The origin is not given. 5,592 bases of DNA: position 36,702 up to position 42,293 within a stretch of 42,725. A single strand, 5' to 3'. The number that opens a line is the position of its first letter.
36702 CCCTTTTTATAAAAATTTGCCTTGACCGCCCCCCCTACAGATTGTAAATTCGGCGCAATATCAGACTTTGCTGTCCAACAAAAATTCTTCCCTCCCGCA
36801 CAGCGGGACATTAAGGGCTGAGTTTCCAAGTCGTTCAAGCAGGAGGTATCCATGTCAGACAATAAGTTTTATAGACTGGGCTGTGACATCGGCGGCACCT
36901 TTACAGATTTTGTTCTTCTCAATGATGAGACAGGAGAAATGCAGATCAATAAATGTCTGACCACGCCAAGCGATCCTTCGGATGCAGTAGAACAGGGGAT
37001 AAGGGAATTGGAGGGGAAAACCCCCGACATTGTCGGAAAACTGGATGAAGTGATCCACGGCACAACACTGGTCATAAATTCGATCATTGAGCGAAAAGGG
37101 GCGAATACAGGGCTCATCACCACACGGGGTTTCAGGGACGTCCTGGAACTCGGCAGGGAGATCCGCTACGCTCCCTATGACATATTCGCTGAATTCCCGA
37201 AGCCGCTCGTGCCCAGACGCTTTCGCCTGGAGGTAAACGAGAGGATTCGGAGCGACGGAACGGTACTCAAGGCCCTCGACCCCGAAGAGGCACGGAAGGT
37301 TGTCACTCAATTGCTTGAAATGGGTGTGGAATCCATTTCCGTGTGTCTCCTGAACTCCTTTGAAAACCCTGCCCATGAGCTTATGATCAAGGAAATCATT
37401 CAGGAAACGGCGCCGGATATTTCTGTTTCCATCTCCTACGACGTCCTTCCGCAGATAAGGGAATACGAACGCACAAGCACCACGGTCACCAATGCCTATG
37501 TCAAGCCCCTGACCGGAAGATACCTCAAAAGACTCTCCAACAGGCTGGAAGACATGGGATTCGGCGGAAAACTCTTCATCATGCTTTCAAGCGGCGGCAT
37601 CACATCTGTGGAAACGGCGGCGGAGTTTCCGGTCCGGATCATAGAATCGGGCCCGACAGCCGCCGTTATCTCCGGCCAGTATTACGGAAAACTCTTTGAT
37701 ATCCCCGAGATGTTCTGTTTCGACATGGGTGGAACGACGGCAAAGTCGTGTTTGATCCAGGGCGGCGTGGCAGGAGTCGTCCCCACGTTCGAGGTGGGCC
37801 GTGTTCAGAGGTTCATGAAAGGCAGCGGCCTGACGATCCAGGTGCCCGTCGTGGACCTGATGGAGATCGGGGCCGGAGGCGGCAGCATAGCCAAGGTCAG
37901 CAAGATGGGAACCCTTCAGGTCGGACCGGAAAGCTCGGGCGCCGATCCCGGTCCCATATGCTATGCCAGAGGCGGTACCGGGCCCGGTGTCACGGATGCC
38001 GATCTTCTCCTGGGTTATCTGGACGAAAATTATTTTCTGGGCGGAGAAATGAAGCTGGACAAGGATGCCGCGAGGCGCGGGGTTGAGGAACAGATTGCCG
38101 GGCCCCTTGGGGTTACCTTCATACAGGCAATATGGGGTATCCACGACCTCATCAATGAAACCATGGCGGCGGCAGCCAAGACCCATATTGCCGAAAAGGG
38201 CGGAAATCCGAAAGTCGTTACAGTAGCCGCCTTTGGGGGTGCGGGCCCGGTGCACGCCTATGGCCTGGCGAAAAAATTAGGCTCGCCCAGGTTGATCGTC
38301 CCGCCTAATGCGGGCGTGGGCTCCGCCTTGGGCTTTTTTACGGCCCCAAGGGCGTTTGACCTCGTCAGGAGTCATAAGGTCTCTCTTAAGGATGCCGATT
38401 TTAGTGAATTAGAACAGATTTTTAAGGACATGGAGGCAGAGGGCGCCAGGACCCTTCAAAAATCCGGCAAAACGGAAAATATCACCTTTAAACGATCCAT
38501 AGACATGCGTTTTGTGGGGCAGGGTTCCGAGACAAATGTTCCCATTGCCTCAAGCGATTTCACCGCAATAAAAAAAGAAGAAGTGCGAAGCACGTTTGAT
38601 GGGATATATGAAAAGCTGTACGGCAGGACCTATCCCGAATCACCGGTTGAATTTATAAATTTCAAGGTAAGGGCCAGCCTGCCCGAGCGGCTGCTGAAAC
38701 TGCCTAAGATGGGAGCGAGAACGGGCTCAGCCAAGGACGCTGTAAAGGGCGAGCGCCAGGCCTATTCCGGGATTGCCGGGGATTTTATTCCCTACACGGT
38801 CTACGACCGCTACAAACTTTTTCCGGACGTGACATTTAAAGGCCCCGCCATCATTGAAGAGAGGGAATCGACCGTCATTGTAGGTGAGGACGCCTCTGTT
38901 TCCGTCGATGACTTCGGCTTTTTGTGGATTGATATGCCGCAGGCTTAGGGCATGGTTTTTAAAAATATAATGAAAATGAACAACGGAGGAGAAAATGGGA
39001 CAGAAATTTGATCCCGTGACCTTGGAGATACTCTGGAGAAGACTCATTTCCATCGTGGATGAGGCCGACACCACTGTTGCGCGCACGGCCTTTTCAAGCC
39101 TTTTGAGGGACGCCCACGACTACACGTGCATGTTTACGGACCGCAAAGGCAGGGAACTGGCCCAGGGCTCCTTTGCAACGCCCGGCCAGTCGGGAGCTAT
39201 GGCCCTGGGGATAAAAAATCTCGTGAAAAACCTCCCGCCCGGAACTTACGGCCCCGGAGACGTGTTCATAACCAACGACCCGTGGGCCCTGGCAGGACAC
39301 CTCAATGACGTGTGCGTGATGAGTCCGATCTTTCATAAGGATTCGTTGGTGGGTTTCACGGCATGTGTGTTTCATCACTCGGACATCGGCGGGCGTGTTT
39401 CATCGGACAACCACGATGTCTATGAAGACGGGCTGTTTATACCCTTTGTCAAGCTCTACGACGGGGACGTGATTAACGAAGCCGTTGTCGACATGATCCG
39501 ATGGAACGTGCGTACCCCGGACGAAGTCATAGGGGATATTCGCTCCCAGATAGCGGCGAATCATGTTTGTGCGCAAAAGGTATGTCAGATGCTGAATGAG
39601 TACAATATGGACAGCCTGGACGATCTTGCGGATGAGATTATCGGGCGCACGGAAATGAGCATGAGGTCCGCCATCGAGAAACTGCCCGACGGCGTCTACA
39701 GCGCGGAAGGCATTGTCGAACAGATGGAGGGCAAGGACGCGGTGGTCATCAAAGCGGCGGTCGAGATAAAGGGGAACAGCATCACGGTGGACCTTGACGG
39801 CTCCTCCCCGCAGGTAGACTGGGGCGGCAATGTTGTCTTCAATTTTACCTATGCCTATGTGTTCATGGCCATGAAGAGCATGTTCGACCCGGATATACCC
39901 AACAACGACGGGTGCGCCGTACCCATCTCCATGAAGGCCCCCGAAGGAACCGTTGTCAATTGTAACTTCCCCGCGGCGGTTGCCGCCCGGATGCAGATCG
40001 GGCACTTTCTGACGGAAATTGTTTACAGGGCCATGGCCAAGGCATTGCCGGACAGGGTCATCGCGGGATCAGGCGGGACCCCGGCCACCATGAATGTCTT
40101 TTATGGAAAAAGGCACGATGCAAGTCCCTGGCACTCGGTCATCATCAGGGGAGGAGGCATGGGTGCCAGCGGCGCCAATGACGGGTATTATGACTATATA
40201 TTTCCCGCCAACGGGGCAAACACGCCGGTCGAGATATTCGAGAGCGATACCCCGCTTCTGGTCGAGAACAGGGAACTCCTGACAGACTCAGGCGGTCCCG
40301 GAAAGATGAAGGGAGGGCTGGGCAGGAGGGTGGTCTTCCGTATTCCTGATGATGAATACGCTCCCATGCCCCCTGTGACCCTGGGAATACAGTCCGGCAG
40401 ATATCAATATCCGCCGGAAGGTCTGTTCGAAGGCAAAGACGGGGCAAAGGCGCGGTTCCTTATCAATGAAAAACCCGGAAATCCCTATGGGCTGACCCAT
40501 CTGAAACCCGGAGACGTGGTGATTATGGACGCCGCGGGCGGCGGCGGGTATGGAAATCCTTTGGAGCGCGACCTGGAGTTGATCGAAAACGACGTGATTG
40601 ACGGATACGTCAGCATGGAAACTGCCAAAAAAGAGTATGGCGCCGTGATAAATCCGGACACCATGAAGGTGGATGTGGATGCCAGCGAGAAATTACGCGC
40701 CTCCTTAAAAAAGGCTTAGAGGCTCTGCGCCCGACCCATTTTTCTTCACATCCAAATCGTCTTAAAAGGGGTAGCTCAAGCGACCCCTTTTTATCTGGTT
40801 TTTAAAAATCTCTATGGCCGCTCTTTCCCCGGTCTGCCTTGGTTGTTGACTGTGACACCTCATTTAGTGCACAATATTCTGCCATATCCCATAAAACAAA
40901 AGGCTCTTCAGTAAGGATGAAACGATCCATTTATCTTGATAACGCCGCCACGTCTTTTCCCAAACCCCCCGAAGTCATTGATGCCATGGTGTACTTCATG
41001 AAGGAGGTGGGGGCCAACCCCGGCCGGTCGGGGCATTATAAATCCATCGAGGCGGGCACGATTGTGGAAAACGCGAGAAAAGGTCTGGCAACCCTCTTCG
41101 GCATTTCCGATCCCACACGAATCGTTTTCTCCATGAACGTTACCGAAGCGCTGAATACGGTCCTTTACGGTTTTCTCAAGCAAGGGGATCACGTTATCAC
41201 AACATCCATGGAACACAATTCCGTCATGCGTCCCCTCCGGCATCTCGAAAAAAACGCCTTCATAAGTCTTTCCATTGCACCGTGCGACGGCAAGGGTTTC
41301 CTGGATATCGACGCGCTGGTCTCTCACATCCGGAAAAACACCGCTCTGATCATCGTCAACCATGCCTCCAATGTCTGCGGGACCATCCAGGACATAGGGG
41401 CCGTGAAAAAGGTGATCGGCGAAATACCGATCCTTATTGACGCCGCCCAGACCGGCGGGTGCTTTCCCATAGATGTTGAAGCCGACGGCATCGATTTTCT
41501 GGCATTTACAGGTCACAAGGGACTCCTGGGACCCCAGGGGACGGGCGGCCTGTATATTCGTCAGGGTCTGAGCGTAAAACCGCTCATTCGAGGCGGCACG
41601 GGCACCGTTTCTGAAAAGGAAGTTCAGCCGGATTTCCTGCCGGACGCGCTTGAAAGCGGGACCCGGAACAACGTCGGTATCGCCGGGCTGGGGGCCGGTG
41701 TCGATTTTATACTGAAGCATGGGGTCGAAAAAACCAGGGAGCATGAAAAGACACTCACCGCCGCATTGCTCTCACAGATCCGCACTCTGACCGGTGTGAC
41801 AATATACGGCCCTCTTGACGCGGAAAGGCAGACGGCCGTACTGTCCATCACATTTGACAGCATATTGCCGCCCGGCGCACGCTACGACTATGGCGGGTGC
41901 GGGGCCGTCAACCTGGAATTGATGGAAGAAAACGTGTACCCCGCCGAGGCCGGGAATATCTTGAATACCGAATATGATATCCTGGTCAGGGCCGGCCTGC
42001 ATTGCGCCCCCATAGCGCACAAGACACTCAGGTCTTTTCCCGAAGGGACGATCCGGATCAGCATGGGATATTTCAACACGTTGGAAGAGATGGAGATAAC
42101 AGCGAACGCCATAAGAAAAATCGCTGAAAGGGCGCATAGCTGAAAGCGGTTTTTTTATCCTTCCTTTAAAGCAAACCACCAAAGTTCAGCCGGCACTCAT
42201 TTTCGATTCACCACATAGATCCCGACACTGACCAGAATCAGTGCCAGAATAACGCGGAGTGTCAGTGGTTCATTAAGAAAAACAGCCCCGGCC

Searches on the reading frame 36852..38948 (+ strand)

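Call 23: search_protein_families(library=pfam, proteins=[window:36852-38948:+], max_evalue=0.001)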
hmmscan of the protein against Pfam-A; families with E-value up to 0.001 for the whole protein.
window:36852-38948:+ (698 aa): 3 families
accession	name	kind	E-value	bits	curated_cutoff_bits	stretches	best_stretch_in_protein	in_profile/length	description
PF01968.24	Hydantoinase_A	-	1.4e-78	264.5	22.9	1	207-498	1-285/291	Hydantoinase/oxoprolinase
PF05378.19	Hydant_A_N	-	9.5e-51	172.5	25.2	1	8-186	1-175/176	Hydantoinase/oxoprolinase N-terminal region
PF19278.4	Hydant_A_C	-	1.6e-14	54.2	21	1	515-691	9-188/193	Hydantoinase/oxoprolinase C-terminal domain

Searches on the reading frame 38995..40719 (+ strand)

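Call 23: search_protein_families(library=pfam, proteins=[window:38995-40719:+], max_evalue=0.001)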
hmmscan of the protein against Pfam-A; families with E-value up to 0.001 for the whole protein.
window:38995-40719:+ (574 aa): 1 family
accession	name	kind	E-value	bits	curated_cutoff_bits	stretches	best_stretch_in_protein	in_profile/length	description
PF02538.19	Hydantoinase_B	-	7e-150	500.3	26.8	1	6-522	1-519/519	Hydantoinase B/oxoprolinase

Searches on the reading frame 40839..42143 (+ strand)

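Call 23: search_protein_families(library=pfam, proteins=[window:40839-42143:+], max_evalue=0.001)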
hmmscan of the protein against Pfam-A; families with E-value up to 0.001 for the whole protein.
window:40839-42143:+ (434 aa): 2 families
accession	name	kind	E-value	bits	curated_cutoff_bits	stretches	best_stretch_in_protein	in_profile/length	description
PF00266.25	Aminotran_5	-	9.9e-81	272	21.5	1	31-419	1-369/371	Aminotransferase class-V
PF01053.26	Cys_Met_Meta_PP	-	1.2e-05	24.5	27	1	104-208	79-180/381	Cys/Met metabolism PLP-dependent enzyme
